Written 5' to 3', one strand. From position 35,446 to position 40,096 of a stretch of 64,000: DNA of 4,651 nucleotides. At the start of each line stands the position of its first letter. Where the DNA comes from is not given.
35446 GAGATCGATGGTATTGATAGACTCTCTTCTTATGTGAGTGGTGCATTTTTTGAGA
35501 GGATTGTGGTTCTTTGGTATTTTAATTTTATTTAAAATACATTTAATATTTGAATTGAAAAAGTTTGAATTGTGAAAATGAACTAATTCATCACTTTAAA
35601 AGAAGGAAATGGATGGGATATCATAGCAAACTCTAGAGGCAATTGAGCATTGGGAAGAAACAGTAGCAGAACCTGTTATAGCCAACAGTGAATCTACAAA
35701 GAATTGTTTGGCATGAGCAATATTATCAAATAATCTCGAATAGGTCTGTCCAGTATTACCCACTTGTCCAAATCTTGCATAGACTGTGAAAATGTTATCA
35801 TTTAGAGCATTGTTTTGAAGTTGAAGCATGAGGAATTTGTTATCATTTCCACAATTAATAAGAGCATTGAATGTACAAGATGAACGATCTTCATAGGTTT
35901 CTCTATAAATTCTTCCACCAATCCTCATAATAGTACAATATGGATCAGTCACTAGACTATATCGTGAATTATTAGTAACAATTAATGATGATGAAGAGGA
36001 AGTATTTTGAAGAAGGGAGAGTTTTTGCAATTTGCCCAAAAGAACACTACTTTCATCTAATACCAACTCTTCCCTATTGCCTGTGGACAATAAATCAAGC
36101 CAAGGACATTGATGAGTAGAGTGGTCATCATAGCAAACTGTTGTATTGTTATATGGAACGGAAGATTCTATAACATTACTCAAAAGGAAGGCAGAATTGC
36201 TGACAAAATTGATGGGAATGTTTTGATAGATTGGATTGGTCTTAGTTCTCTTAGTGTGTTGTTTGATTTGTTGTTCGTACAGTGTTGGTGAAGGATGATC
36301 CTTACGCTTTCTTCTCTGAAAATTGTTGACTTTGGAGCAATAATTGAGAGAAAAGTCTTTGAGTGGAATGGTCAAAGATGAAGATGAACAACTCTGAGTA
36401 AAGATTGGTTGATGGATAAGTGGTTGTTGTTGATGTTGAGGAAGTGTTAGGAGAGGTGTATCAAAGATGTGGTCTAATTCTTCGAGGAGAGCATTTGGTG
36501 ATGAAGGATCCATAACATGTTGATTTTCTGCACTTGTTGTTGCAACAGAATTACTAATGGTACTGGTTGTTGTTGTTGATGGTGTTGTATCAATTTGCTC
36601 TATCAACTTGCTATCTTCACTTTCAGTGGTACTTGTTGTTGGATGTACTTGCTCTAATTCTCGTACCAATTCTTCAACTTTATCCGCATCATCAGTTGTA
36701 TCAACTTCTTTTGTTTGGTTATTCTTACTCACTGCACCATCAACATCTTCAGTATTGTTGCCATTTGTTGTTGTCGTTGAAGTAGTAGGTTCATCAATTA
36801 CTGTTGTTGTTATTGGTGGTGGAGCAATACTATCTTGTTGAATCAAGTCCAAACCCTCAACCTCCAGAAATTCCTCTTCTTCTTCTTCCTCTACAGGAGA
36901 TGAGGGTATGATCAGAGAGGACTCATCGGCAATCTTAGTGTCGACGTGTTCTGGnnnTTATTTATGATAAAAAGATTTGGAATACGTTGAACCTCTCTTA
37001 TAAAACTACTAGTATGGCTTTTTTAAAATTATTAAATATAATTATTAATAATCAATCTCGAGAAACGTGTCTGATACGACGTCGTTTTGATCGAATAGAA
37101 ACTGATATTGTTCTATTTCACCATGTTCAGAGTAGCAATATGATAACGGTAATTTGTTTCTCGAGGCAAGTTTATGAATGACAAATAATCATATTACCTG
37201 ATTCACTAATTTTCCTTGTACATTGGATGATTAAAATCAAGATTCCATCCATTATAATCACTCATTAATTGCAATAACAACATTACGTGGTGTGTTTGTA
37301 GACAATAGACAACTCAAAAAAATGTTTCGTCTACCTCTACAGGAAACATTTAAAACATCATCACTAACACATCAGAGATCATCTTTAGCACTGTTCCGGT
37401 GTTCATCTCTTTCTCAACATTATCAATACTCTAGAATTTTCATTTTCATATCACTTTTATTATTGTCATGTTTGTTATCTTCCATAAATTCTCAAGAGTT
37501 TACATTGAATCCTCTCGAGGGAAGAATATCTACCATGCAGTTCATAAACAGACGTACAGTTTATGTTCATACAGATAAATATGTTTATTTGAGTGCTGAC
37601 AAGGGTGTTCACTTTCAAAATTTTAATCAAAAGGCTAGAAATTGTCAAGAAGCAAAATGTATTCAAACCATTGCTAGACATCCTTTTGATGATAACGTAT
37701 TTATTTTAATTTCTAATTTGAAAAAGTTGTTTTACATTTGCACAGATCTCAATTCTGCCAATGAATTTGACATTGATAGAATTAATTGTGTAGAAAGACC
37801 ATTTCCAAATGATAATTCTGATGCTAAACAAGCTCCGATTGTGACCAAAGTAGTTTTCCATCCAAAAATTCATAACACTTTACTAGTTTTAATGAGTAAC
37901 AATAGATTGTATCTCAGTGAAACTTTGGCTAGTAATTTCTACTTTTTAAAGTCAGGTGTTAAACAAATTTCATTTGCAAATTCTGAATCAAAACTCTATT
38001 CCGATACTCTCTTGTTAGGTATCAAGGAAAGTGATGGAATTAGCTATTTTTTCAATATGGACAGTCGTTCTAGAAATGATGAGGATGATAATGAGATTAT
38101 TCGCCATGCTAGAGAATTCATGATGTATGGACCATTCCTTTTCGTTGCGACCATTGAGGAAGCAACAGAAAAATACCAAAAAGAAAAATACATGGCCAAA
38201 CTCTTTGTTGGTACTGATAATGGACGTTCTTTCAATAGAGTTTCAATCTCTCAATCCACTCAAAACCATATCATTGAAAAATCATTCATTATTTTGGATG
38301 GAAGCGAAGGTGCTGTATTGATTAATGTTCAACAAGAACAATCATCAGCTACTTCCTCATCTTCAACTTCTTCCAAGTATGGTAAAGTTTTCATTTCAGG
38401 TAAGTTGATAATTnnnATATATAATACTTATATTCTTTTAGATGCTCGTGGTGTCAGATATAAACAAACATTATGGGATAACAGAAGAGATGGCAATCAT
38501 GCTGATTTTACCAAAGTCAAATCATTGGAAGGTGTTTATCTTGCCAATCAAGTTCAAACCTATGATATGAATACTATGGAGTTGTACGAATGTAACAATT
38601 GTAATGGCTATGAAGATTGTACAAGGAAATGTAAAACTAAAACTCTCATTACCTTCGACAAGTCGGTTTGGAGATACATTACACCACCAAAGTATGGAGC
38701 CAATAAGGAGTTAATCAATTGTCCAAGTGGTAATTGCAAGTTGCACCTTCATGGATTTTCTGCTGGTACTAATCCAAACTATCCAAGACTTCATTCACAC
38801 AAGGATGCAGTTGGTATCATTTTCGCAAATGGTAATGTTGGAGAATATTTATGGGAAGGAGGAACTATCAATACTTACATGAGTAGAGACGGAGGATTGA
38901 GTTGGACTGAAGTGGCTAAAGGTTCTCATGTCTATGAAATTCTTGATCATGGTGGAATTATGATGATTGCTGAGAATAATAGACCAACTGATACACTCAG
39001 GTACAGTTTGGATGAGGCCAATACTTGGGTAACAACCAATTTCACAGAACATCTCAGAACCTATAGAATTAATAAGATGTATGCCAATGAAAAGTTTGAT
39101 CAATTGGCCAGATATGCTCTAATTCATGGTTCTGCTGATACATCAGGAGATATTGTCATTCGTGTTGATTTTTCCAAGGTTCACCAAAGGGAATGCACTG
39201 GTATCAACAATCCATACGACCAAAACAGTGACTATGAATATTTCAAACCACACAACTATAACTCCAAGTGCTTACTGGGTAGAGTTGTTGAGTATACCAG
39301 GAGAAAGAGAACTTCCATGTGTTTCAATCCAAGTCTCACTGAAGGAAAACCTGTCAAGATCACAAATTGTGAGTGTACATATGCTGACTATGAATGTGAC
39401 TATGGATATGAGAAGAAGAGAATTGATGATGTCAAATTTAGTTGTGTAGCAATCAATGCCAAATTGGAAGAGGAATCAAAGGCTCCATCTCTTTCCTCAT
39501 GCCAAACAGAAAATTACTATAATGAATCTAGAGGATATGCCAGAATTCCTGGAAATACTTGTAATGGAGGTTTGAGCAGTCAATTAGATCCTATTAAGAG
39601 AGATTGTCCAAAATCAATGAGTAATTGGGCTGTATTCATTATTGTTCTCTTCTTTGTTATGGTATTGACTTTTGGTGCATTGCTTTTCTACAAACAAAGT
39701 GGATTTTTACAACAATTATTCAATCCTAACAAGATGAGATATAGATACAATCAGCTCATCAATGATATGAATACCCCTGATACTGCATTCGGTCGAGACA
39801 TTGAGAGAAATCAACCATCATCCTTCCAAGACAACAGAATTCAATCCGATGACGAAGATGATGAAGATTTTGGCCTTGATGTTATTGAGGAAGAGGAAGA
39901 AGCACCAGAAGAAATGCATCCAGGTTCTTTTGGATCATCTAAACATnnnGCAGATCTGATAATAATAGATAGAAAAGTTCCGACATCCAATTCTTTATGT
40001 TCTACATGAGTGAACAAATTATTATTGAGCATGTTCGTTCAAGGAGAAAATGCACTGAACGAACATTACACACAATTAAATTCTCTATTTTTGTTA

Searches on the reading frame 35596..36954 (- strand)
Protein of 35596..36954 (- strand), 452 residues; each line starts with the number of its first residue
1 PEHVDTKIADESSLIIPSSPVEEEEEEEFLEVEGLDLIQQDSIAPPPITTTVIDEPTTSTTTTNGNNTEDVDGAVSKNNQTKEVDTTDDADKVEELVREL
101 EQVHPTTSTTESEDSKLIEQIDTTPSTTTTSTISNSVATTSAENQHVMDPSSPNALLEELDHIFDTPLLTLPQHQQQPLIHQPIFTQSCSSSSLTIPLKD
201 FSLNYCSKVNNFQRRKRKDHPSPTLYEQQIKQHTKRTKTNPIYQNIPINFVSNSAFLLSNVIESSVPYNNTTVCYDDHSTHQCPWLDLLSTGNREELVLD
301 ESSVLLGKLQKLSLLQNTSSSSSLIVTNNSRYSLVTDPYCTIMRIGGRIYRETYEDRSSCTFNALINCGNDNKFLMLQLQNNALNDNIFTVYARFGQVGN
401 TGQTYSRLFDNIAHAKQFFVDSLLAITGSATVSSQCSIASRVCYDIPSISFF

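Call 50: search_protein_families(library=pfam, proteins=[window:35596-36954:-], max_evalue=0.001)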
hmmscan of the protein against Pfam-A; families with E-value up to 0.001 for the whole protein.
window:35596-36954:- (452 aa): 1 family
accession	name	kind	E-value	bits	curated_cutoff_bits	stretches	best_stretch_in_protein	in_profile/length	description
PF05406.20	WGR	-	1.7e-05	25.2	22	1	361-423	4-64/79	WGR domain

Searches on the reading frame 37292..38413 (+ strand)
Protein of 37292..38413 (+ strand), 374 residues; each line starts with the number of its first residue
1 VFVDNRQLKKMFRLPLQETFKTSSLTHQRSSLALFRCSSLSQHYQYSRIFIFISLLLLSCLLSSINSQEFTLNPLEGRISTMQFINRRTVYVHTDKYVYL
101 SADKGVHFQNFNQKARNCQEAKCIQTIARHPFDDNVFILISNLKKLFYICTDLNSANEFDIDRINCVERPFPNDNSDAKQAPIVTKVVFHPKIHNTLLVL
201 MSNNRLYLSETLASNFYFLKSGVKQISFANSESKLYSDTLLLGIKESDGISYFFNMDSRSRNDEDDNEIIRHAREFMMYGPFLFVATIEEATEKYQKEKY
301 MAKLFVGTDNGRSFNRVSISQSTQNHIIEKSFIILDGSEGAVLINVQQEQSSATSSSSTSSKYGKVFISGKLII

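Call 50: search_protein_families(library=pfam, proteins=[window:37292-38413:+], max_evalue=0.001)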
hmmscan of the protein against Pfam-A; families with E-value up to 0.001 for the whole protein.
window:37292-38413:+ (374 aa): 1 family
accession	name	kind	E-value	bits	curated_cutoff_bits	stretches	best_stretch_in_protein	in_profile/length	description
PF15902.12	Sortilin-Vps10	-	2.8e-16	59.8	33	1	97-367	2-252/446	Sortilin, neurotensin receptor 3,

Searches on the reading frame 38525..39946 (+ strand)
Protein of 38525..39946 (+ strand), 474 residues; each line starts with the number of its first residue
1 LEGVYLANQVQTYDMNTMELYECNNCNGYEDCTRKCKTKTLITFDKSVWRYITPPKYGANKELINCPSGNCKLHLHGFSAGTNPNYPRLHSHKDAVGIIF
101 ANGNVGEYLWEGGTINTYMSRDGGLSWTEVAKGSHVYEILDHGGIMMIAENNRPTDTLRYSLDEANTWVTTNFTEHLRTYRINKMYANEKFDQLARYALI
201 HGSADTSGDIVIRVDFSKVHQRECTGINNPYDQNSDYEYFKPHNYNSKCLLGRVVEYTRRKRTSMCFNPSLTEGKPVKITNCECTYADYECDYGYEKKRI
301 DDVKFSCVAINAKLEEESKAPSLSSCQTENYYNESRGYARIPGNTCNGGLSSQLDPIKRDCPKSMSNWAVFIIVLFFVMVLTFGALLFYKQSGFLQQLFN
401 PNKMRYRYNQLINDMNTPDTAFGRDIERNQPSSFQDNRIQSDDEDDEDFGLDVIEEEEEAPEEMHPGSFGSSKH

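Call 50: search_protein_families(library=pfam, proteins=[window:38525-39946:+], max_evalue=0.001)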
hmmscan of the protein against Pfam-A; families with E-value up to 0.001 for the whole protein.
window:38525-39946:+ (474 aa): 2 families
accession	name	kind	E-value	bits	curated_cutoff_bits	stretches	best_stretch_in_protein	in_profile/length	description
PF15902.12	Sortilin-Vps10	-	4.1e-45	154.8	33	1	1-180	275-444/446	Sortilin, neurotensin receptor 3,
PF15901.10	Sortilin_C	-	9e-34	117.6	27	1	199-361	11-167/167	Sortilin, neurotensin receptor 3, C-terminal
